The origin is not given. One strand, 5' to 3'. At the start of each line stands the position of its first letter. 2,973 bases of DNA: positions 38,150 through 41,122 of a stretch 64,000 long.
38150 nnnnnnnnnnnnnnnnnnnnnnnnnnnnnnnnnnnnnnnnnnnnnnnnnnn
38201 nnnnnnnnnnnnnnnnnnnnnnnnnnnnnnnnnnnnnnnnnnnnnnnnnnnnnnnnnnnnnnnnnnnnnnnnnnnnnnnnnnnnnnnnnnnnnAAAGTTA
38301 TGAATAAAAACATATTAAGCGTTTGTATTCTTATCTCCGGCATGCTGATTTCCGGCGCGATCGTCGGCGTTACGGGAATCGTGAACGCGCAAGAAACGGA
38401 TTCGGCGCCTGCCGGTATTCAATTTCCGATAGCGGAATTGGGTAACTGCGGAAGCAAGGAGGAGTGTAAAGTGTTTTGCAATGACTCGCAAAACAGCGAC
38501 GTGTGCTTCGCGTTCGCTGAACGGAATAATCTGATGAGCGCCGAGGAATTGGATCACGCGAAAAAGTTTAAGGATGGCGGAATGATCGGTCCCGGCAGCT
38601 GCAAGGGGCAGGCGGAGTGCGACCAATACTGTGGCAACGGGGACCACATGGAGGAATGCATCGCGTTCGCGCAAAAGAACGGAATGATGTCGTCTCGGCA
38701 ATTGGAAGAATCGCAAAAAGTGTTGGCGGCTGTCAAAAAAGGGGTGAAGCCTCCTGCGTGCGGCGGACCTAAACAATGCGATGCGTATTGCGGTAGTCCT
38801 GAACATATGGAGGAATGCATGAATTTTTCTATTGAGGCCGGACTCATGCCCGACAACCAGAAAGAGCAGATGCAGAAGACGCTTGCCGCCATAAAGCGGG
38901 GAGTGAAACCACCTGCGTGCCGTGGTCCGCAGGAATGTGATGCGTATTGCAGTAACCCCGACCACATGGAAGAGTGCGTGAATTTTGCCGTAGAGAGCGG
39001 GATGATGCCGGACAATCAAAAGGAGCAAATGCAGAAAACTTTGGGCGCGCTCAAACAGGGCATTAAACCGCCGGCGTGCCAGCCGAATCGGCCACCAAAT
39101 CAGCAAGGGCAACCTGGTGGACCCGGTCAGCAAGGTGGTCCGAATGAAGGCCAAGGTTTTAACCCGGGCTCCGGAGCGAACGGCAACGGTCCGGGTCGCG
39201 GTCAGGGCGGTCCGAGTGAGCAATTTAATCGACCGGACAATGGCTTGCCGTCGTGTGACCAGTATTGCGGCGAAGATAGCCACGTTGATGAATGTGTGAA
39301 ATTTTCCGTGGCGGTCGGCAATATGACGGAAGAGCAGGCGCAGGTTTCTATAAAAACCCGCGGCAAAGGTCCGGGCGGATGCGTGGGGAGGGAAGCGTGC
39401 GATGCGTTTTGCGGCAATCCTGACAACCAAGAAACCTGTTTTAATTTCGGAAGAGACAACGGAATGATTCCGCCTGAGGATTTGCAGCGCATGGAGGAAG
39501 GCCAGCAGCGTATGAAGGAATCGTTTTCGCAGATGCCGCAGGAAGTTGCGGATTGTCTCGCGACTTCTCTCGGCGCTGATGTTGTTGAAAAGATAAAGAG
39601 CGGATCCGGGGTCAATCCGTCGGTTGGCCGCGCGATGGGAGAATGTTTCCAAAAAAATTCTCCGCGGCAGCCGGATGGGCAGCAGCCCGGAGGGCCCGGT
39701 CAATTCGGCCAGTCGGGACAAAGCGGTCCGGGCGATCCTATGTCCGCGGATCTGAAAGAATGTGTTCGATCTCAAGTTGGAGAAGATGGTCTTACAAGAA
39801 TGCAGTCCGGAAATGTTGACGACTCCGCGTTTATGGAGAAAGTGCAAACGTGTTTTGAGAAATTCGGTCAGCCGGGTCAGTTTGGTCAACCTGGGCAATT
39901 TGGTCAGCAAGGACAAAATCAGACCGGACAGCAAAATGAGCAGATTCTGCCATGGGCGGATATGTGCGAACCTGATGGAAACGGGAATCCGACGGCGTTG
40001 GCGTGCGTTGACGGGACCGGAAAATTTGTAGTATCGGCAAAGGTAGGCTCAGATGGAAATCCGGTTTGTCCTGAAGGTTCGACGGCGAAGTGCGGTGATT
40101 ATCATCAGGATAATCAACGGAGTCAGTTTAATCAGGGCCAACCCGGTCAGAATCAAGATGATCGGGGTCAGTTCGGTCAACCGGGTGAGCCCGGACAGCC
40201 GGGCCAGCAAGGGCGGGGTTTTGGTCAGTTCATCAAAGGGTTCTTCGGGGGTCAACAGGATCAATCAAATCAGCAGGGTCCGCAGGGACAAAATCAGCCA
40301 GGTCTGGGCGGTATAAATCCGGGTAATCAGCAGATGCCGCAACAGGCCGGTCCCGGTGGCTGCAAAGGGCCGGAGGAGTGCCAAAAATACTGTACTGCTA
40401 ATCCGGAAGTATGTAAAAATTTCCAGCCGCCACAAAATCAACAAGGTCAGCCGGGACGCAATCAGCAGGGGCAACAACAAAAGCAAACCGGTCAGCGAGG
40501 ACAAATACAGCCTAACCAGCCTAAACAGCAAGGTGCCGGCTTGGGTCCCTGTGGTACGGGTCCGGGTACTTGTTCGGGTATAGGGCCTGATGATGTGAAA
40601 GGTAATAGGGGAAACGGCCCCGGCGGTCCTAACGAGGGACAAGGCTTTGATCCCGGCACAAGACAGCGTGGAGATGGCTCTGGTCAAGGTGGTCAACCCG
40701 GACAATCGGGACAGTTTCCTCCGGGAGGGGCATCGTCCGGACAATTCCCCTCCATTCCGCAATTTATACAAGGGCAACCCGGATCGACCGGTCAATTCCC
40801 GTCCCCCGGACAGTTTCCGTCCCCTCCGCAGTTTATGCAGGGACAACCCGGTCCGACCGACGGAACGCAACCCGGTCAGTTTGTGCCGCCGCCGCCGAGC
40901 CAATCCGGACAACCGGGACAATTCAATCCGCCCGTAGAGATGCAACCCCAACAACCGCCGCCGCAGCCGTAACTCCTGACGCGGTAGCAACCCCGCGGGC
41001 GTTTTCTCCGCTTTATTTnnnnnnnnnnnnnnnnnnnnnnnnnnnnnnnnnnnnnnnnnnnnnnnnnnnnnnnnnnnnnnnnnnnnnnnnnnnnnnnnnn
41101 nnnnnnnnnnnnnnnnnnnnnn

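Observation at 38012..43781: Surface-protein cluster: small secreted protein, 890-aa Cys-rich HMEEC-repeat protein and 920-aa Ig-repeat protein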

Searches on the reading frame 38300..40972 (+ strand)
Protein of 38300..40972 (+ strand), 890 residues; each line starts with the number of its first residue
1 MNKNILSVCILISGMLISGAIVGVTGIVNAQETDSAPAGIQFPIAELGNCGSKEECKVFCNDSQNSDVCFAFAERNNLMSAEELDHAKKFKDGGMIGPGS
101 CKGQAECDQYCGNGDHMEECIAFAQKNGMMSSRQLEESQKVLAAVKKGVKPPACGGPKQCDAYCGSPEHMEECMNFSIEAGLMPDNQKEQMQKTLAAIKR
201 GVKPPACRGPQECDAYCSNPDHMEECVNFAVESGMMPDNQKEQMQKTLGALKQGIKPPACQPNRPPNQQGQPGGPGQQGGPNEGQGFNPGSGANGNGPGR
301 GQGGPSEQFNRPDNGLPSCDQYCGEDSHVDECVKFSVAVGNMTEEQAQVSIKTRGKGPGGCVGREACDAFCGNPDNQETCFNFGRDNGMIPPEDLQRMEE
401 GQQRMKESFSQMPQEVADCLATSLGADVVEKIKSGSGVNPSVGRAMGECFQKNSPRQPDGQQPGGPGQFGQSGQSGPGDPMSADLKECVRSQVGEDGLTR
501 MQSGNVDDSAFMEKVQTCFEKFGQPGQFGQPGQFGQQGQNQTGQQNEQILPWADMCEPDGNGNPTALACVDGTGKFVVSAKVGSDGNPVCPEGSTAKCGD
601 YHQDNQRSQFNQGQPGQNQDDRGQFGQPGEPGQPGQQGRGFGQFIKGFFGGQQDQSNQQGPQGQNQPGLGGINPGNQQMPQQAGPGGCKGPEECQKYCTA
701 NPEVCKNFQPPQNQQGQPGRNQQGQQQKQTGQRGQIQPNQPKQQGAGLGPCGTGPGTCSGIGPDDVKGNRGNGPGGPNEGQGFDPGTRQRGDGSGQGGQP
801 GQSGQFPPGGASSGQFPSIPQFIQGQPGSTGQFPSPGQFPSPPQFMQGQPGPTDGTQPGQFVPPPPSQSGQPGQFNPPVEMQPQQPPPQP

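Call 3: search_protein_families(library=pfam, proteins=[window:38300-40972:+], max_evalue=1)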
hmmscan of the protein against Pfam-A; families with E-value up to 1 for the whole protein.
window:38300-40972:+ (890 aa): 1 family
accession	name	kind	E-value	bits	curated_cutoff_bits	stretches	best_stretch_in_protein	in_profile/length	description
PF11715.16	Beta-prop_Nup120_160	-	0.2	10.7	30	1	479-522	404-447/491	Nucleoporin Nup120/160, beta-propeller domain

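Call 4: search_protein_families(library=ncbifam, proteins=[window:38300-40972:+], max_evalue=1)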
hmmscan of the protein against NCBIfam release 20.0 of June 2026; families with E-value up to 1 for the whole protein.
window:38300-40972:+ (890 aa): 0 families

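Call 7: search_solved_structures(query=window:38300-40972:+, max_evalue=1)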
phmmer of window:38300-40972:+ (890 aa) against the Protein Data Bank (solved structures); distinct sequences matched with E-value up to 1: 1.
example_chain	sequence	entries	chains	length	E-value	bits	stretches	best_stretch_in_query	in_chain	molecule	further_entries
5yrx_A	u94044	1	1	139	0.027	15.9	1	217-282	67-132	Nucleoid-associated protein Rv3716c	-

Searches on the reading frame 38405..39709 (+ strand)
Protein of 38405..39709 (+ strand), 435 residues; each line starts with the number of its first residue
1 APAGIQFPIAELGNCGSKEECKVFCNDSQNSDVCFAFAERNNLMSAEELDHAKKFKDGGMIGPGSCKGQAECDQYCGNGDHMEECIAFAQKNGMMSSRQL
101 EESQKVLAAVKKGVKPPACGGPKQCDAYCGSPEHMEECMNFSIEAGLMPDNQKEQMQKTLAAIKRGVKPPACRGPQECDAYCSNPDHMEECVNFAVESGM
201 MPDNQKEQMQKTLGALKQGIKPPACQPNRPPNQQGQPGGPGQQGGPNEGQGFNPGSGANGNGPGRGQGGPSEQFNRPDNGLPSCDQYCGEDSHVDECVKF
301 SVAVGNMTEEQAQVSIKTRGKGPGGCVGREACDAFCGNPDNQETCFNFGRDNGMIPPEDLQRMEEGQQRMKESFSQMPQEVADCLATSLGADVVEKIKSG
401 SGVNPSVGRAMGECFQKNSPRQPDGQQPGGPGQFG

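Call 22: predict_structure(alignment_id=A1)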
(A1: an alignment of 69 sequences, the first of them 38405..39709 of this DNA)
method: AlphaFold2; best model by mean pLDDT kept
length: 435 residues; sequences in the alignment: 69
mean_pLDDT: 84.4   pTM: 0.65
mean pLDDT of the five models: 84.4, 83.2, 83.1, 82.3, 81.6
residues with pLDDT >= 90: 292; 70-90: 72; 50-70: 19; < 50: 52
segments of 3 or more residues with pLDDT < 50: 234-277, 429-435
pLDDT, mean of each block of 10 residues (from residue 1): 84 96 93 96 92 90 91 92 95 92 95 94 90 94 95 94 94 89 93 95 94 94 83 47 36 32 34 46 90 96 95 94 92 92 94 93 91 91 93 86 76 87 60 39
secondary structure, 60 per line:
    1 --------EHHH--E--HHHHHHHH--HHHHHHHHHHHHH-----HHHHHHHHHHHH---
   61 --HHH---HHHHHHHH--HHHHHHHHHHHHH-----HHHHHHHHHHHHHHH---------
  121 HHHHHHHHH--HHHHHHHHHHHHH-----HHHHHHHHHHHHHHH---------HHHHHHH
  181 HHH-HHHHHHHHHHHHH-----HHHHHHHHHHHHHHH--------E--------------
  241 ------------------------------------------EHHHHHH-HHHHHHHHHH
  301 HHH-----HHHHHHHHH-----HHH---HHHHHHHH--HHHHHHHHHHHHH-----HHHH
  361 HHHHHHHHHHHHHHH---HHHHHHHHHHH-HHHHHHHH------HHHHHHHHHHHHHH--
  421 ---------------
elements in order: H18-25 H28-40 H46-57 H69-76 H79-91 H97-111 H121-129 H132-144 H150-164 H174-183 H185-197 H203-217 H284-289 H291-303 H309-317 H329-336 H339-351 H357-375 H379-389 H391-398 H405-418
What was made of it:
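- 38435..39064 (+): Modules 1-4 of A (aa 46-255). Each is a three-helix unit with C-x5-C-x3-C-x8-C. Module 1 is preceded by the family motif (Y/F)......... AF2 pLDDT above 90 (call 22).
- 39065..39370 (+): Module 5 of A, split. C1 is C260, followed by a 58-residue G/Q/N/P-rich insert (aa 261-318), then C319, C323 and C332. In the AF2 model the insert is disordered and a beta-bridge joins its two ends (call 22).
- On Defensin-like / CS-alpha-beta peptides (Pfam AtDEF-like, PF25052): The AF2 model of the modules is all-alpha (call 22).
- The AF2 model built on 69 sequences has mean pLDDT 84 and pTM 0.65, with three helices per module and module pLDDT above 90 (call 22).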

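Call 25: fold_search(model_id=the predicted structure, library=pdb)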
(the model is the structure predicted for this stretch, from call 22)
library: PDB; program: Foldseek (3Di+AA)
matches with E <= 10: 11; with E <= 0.001: 0
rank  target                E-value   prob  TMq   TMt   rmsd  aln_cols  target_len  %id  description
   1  5orm                  3.3e+00  0.07  0.16  0.18  19.9       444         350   10  Crystal structure of designed cPPR-Telo1 (released 2018-06-20)
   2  8csp_4                4.3e+00  0.06  0.17  0.15  20.2       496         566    9  Human mitochondrial small subunit assembly intermediate (State A) (released 2022-12-14)
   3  1miv_A                5.4e+00  0.06  0.12  0.12  13.4       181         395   13  Crystal structure of Bacillus stearothermophilus CCA-adding enzyme (released 2002-12-13)
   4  4x4w_A                5.4e+00  0.05  0.11  0.12  17.2       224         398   11  Crystal structure of the full-length human mitochondrial CCA-adding enzyme (released 2015-02-11)
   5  5a7d_D                5.4e+00  0.04  0.10  0.12  16.1       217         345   13  Tetrameric assembly of LGN with Inscuteable (released 2016-08-03)
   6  4oe1_B                5.4e+00  0.04  0.16  0.12  24.2       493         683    8  Crystal structure of the pentatricopeptide repeat protein PPR10 (C256S/C430S/C449S) in complex with an 18-nt PSAJ rna  (released 2014-09-24)
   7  4m59_B                6.1e+00  0.04  0.16  0.12  24.2       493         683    8  Crystal structure of the pentatricopeptide repeat protein PPR10 in complex with an 18-nt psaJ RNA element (released 2013-10-30)
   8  6xzk_A                6.7e+00  0.03  0.09  0.15  21.6       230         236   13  Structure of zVDR LBD-Calcitriol in complex with chimera 13 (released 2021-02-17)
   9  5a7d_G                8.0e+00  0.04  0.11  0.13  16.1       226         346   15  Tetrameric assembly of LGN with Inscuteable (released 2016-08-03)
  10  5a7d_H                8.0e+00  0.03  0.10  0.12  16.1       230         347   14  Tetrameric assembly of LGN with Inscuteable (released 2016-08-03)
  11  5gjq_R                9.1e+00  0.04  0.14  0.15  13.2       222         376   10  Structure of the human 26S proteasome bound to USP14-UbAl (released 2016-08-17)
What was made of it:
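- Closest known: TPR/PPR-type alpha-solenoids. Same: They were the top-ranked Foldseek targets for the A model, but the matches were not significant (call 25).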

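Call 57: search_protein_families(library=pfam, alignment_id=A1, max_evalue=1)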
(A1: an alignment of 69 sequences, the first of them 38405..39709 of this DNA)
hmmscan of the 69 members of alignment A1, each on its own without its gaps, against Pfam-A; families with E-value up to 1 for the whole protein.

A. member 1, window:38405-39709:+ (435 aa): 3 families
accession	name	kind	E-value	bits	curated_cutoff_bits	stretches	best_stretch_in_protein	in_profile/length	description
PF08059.18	SEP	-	0.0069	17.4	27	0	141-173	8-40/75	SEP domain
PF13056.11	DUF3918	-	0.11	12.5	21.3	1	88-100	20-32/43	Protein of unknown function (DUF3918)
PF03725.20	RNase_PH_C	-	0.13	12.7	20.8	0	131-144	53-66/67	3' exoribonuclease family, domain 2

B. families by the number of members that match (of 69 scanned): 38 families (the first 25 are shown)
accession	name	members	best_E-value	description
PF25052.1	AtDEF-like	41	0.00014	Defensin-like family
PF21299.2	ADAM10_Cys-rich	13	0.0019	ADAM10, cysteine-rich domain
PF08059.18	SEP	8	0.0069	SEP domain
PF13216.11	DUF4024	3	0.028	Protein of unknown function (DUF4024)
PF03725.20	RNase_PH_C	3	0.042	3' exoribonuclease family, domain 2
PF06360.16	E_raikovi_mat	3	0.25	Euplotes raikovi mating pheromone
PF20787.2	SPP1_GP23-1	2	0.0038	SPP1 phage GP23.1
PF10702.14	DUF2507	2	0.011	Protein of unknown function (DUF2507)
PF00501.34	AMP-binding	2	0.03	AMP-binding enzyme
PF10401.14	IRF-3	2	0.072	Interferon-regulatory factor 3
PF09207.16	Yeast-kill-tox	2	0.11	Yeast killer toxin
PF17438.7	DUF5417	2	0.11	Family of unknown function (DUF5417)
PF09898.14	DUF2125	2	0.28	Uncharacterized protein conserved in bacteria (DUF2125)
PF00304.26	Gamma-thionin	2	0.3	Gamma-thionin family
PF09261.16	Alpha-mann_mid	1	0.0027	Alpha mannosidase middle domain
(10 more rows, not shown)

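Call 89: fold_search(model_id=the predicted structure, library=viral)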
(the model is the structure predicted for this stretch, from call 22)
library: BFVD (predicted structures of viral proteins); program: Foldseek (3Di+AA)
matches with E <= 10: 19; with E <= 0.001: 0
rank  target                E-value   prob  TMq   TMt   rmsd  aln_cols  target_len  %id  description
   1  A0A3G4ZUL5            1.7e+00  0.06  0.13  0.14  21.9       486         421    9  Uncharacterized protein [Edafosvirus sp.]
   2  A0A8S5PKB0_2          1.7e+00  0.05  0.10  0.06  28.9       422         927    9  Nuclear pore complex protein [Siphoviridae sp. ctL0q1]
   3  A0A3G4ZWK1            3.3e+00  0.08  0.12  0.13  13.0       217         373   13  Uncharacterized protein [Faunusvirus sp.]
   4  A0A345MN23            3.6e+00  0.14  0.14  0.19  11.9       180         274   10  (no name in the UniProt tables at hand)
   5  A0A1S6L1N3            4.5e+00  0.03  0.11  0.11  25.2       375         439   12  (no name in the UniProt tables at hand)
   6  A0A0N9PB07            4.9e+00  0.06  0.10  0.18  11.9       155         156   12  Uncharacterized protein [Acidianus bottle-shaped virus 3 strain ABV3]
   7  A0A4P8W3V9            4.9e+00  0.02  0.09  0.09  24.8       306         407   12  (no name in the UniProt tables at hand)
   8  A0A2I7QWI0            5.2e+00  0.08  0.13  0.15  15.7       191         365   13  (no name in the UniProt tables at hand)
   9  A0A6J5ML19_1          5.4e+00  0.01  0.08  0.04  36.3       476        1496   12  Helicase, C-terminal [uncultured Caudovirales phage]
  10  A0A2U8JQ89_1          6.7e+00  0.02  0.13  0.06  22.0       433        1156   10  Polyprotein (Fragment) [Renmark bee virus 2]
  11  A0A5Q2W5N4            6.7e+00  0.02  0.10  0.09  26.4       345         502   13  (no name in the UniProt tables at hand)
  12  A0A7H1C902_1          7.0e+00  0.04  0.12  0.04  19.2       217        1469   10  Genome polyprotein [Serbia picorna-like virus 2]
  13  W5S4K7                8.0e+00  0.02  0.11  0.11  17.2       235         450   15  F-box domain-containing protein [Pithovirus sibericum]
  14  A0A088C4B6            9.5e+00  0.01  0.10  0.04  26.6       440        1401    9  (no name in the UniProt tables at hand)
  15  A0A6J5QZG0            9.5e+00  0.01  0.10  0.08  33.9       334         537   13  Uncharacterized protein [uncultured Caudovirales phage]
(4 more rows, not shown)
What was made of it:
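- Tried and rejected: Foldseek of the A model against PDB and BFVD gave nothing significant (calls 25, 89).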
